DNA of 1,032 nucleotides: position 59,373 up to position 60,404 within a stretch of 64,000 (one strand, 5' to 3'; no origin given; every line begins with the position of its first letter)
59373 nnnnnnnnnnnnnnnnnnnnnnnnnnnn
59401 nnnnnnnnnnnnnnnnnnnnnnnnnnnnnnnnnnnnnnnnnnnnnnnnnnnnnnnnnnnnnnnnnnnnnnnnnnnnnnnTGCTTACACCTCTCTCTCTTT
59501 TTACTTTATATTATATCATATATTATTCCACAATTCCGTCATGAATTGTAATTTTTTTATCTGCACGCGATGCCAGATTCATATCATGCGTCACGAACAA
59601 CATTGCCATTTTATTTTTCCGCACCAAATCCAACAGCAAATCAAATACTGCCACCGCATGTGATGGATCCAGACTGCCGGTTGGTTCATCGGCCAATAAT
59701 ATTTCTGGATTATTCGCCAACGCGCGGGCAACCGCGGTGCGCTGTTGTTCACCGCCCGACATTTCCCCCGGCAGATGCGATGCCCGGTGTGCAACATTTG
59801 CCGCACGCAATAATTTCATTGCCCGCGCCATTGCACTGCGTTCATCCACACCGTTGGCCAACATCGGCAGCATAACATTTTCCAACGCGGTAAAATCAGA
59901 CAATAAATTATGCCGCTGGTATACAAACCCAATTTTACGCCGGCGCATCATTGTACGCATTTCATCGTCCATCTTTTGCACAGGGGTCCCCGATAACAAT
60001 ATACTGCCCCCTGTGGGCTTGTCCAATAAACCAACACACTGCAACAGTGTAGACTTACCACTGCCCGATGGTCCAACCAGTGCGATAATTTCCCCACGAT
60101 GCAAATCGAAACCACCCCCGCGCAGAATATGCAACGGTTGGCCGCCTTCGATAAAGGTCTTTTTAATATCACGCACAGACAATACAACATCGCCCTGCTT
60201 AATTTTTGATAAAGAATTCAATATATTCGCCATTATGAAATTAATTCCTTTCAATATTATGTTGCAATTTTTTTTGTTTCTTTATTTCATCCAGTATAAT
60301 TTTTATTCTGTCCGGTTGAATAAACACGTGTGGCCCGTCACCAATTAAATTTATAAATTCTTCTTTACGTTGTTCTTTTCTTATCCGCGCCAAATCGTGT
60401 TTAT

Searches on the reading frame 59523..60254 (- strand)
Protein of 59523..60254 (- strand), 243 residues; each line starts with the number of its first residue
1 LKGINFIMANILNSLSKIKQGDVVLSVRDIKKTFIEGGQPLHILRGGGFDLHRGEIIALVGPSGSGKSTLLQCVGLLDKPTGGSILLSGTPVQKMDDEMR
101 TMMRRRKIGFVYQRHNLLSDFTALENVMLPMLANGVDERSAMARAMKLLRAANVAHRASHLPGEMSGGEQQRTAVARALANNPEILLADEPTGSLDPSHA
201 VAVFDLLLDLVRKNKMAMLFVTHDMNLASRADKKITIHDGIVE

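Call 66: search_protein_families(library=pfam, proteins=[window:59523-60254:-], max_evalue=0.00001)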
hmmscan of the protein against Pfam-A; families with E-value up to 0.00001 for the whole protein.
window:59523-60254:- (243 aa): 2 families
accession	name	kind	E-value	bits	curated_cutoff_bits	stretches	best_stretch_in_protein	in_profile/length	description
PF00005.33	ABC_tran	-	3.1e-33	115.7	25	1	48-192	5-136/137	ABC transporter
PF13304.12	AAA_21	-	5.3e-08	33.7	27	0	56-89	1-51/304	AAA domain, putative AbiEii toxin, Type IV TA system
